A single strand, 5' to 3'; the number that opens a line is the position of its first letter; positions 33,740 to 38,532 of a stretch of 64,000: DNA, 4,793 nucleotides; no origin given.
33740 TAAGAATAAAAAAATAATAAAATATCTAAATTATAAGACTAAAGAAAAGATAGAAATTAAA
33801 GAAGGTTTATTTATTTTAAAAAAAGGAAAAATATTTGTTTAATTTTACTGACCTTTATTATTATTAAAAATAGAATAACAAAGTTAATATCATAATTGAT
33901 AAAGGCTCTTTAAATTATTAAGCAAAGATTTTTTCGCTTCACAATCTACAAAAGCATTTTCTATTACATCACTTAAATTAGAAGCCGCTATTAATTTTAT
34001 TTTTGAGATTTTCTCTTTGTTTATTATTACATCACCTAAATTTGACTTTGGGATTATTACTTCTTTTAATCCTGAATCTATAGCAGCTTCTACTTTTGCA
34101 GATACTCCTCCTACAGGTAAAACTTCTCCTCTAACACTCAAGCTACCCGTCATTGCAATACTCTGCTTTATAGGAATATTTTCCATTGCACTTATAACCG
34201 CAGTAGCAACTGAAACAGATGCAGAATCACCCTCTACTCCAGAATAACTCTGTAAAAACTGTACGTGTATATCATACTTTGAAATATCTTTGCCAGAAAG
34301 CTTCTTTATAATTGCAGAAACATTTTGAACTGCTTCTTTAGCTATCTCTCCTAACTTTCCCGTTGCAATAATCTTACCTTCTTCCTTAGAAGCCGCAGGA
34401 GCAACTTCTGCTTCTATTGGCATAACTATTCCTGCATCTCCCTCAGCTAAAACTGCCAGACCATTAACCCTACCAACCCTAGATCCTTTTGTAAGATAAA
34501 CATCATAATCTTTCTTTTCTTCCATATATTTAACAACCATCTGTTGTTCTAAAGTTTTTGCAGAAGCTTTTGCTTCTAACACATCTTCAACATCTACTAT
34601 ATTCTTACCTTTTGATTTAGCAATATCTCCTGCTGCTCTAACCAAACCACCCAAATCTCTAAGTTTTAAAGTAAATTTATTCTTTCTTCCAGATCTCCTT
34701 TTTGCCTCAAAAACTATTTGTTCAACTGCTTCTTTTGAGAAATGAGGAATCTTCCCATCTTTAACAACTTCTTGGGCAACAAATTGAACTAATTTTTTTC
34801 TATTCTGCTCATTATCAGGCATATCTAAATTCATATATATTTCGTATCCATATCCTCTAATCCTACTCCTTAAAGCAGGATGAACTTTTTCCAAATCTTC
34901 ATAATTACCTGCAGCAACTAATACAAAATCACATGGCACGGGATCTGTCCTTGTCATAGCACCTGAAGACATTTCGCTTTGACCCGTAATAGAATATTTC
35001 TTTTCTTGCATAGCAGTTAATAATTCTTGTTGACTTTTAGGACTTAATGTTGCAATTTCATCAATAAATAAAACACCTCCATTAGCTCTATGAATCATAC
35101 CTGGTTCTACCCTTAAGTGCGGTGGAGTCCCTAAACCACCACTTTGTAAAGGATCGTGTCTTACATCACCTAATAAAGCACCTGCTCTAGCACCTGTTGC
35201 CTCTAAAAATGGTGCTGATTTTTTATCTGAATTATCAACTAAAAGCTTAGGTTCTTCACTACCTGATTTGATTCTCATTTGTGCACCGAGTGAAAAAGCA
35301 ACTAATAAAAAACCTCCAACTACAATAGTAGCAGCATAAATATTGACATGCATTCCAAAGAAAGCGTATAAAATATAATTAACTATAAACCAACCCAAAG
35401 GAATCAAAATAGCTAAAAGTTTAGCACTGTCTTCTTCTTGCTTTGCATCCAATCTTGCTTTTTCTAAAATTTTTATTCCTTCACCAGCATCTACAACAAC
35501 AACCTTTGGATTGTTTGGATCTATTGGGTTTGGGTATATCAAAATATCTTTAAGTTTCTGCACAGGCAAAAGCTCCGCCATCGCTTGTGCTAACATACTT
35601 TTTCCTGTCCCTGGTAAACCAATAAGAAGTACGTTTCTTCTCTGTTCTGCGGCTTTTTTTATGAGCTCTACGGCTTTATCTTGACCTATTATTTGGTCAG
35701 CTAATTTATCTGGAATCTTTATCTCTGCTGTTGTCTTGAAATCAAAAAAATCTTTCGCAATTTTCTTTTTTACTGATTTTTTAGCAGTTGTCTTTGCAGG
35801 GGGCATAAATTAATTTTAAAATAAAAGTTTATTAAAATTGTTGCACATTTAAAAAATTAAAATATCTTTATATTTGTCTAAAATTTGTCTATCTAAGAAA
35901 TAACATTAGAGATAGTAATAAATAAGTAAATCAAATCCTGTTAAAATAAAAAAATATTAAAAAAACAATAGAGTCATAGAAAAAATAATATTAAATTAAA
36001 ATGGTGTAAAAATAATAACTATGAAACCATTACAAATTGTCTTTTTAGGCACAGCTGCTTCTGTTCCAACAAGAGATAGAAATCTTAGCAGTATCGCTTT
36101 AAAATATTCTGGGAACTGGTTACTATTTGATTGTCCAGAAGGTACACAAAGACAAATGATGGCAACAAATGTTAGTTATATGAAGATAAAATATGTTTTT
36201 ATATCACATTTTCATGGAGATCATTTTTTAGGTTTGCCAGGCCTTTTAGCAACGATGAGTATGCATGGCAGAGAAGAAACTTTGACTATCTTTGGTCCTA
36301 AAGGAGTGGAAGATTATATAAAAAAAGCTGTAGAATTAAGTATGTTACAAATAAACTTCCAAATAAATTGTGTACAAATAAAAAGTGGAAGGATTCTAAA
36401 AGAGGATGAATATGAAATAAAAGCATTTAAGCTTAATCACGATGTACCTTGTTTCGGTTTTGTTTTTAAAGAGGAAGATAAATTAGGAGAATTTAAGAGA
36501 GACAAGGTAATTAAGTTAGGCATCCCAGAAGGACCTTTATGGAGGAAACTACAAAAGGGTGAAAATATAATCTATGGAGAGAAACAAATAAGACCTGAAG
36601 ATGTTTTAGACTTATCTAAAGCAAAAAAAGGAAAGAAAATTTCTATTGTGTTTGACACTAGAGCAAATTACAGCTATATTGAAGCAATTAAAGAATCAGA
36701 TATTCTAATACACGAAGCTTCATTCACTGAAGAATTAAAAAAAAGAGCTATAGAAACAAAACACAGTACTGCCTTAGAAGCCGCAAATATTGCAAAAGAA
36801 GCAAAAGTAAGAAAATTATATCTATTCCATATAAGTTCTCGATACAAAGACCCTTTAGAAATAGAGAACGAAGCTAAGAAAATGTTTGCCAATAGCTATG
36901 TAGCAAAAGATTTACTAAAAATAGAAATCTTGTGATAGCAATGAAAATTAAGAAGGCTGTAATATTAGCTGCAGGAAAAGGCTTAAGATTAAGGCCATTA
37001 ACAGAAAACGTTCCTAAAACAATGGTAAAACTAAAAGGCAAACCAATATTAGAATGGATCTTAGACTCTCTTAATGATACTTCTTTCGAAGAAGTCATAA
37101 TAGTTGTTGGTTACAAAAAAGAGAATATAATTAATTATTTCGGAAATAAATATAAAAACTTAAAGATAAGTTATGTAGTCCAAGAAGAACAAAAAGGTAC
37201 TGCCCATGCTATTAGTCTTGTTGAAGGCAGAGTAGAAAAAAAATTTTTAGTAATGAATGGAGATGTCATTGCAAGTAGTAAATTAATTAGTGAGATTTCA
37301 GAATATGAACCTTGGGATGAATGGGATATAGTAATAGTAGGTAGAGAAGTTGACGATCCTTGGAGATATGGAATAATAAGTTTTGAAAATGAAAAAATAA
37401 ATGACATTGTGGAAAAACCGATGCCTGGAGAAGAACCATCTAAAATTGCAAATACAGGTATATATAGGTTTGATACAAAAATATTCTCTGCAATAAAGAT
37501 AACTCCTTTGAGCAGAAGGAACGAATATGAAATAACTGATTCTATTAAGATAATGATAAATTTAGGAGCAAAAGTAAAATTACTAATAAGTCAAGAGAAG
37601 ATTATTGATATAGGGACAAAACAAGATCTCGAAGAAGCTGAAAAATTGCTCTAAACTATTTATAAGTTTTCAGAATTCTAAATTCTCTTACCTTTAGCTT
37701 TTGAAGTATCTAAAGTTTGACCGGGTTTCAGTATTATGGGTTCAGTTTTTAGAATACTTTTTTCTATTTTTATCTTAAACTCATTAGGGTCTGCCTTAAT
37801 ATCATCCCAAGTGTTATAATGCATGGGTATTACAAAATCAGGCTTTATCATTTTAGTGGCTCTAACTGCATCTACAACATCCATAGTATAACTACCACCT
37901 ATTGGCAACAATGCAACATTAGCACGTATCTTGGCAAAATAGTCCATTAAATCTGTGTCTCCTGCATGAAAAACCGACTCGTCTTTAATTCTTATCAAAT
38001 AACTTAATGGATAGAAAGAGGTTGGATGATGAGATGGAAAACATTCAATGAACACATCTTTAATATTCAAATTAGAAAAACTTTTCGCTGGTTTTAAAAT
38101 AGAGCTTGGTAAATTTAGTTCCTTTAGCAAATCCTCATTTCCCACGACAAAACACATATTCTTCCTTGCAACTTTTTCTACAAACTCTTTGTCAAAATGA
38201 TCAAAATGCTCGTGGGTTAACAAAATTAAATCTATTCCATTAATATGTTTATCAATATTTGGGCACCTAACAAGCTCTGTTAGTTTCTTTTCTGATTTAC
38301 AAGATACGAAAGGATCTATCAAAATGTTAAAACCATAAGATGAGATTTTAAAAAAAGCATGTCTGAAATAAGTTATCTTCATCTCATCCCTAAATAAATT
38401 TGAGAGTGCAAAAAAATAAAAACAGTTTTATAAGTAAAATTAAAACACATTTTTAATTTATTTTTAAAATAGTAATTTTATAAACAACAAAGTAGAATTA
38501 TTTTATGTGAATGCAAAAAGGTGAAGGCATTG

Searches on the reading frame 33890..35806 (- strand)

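Call 41: search_protein_families(library=pfam, proteins=[window:33890-35806:-], max_evalue=0.001)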
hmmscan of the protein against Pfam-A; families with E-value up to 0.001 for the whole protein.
window:33890-35806:- (638 aa): 16 families
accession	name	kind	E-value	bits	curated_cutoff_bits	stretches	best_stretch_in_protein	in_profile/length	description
PF05362.19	Lon_C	-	7.9e-32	110.9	21.1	1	420-620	3-204/205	Lon protease (S16) C-terminal proteolytic domain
PF01078.27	Mg_chelatase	-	6.5e-15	55.5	20.3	1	38-88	4-54/207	Magnesium chelatase, subunit ChlI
PF00158.32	Sigma54_activat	-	6.6e-15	55.6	20.2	1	235-279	86-130/168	Sigma-54 interaction domain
PF07728.20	AAA_5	-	2.5e-13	50.6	22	2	242-315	66-138/139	AAA domain (dynein-related subfamily)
PF00004.35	AAA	-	2.1e-10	41.6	21.2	0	242-316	57-123/131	ATPase family associated with various cellular activities (AAA)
PF13541.12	ChlI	-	1.6e-09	38.1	27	1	478-589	11-121/121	Subunit ChlI of Mg-chelatase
PF20436.4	LonB_AAA-LID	-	2.3e-08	34.4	22.4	1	355-413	1-59/65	Archaeal LonB, AAA+ ATPase LID domain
PF14532.12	Sigma54_activ_2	-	2.5e-07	31.5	25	0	238-270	65-98/138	Sigma-54 interaction domain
PF13654.12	AAA_32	-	3.2e-07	30.8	21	1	198-303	3-110/133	LonB-like, AAA domain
PF20030.5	bpMoxR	-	1.5e-06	27.9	27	1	33-85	8-60/205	MoxR domain in the MoxR-vWA-beta-propeller ternary systems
PF00493.29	MCM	-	1.7e-06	27.8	23.3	0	231-274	110-153/224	MCM P-loop domain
PF07726.17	AAA_3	-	2.7e-06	27.7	27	0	244-278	64-98/131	ATPase family associated with various cellular activities (AAA)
PF05496.18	RuvB_N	-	7.9e-06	26.2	27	0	37-82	7-59/159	Holliday junction DNA helicase RuvB P-loop domain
PF13401.12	AAA_22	-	9.1e-06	26.5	27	0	55-106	4-40/130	AAA domain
PF13191.12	AAA_16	-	0.00025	22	32.6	0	47-81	14-49/167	AAA ATPase domain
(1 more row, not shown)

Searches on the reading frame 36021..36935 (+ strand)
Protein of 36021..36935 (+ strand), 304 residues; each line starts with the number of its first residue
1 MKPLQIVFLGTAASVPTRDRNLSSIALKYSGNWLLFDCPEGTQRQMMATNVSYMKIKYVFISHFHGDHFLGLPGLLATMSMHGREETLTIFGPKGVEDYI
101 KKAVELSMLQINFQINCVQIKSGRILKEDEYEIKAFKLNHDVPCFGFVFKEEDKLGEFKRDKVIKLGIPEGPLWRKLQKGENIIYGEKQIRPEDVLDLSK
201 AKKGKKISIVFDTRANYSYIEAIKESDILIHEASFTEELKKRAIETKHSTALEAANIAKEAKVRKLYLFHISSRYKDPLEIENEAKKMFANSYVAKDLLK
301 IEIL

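Call 41: search_protein_families(library=pfam, proteins=[window:36021-36935:+], max_evalue=0.001)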
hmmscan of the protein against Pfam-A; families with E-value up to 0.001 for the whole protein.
window:36021-36935:+ (304 aa): 3 families
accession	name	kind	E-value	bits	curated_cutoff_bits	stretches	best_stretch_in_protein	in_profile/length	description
PF12706.13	Lactamase_B_2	-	6.9e-17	62.1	27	1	32-151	1-132/200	Beta-lactamase superfamily domain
PF13691.12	Lactamase_B_4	-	2.8e-07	30.5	27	1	14-67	4-59/63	tRNase Z endonuclease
PF00753.33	Lactamase_B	-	2.3e-06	28.1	22.7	1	24-78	8-66/196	Metallo-beta-lactamase superfamily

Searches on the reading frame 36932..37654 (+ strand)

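Call 41: search_protein_families(library=pfam, proteins=[window:36932-37654:+], max_evalue=0.001)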
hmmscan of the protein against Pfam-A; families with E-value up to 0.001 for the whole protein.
window:36932-37654:+ (240 aa): 3 families
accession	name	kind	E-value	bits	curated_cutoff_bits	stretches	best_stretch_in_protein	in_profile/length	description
PF00483.29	NTP_transferase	-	1.1e-38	133.7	21.2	1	8-238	1-240/245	Nucleotidyl transferase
PF12804.13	NTP_transf_3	-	1.4e-11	45.2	27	1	9-122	1-107/160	MobA-like NTP transferase domain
PF01128.25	IspD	-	2.1e-10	41.2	27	1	9-66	3-58/221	2-C-methyl-D-erythritol 4-phosphate cytidylyltransferase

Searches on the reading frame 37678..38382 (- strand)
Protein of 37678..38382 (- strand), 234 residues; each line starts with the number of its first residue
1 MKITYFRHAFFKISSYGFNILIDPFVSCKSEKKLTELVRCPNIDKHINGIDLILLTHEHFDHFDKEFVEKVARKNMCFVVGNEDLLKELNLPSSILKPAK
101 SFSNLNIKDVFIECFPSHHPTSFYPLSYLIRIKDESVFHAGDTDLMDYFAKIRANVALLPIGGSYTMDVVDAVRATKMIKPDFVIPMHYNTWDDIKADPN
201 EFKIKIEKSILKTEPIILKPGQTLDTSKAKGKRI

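Call 41: search_protein_families(library=pfam, proteins=[window:37678-38382:-], max_evalue=0.001)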
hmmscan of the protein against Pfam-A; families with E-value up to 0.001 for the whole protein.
window:37678-38382:- (234 aa): 3 families
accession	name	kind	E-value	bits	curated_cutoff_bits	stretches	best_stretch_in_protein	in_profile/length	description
PF13483.12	Lactamase_B_3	-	8.9e-22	78.2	24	1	2-188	1-160/160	Beta-lactamase superfamily domain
PF12706.13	Lactamase_B_2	-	5.5e-17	62.5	27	1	19-189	2-200/200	Beta-lactamase superfamily domain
PF00753.33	Lactamase_B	-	7.5e-08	33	22.7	1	17-63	15-57/196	Metallo-beta-lactamase superfamily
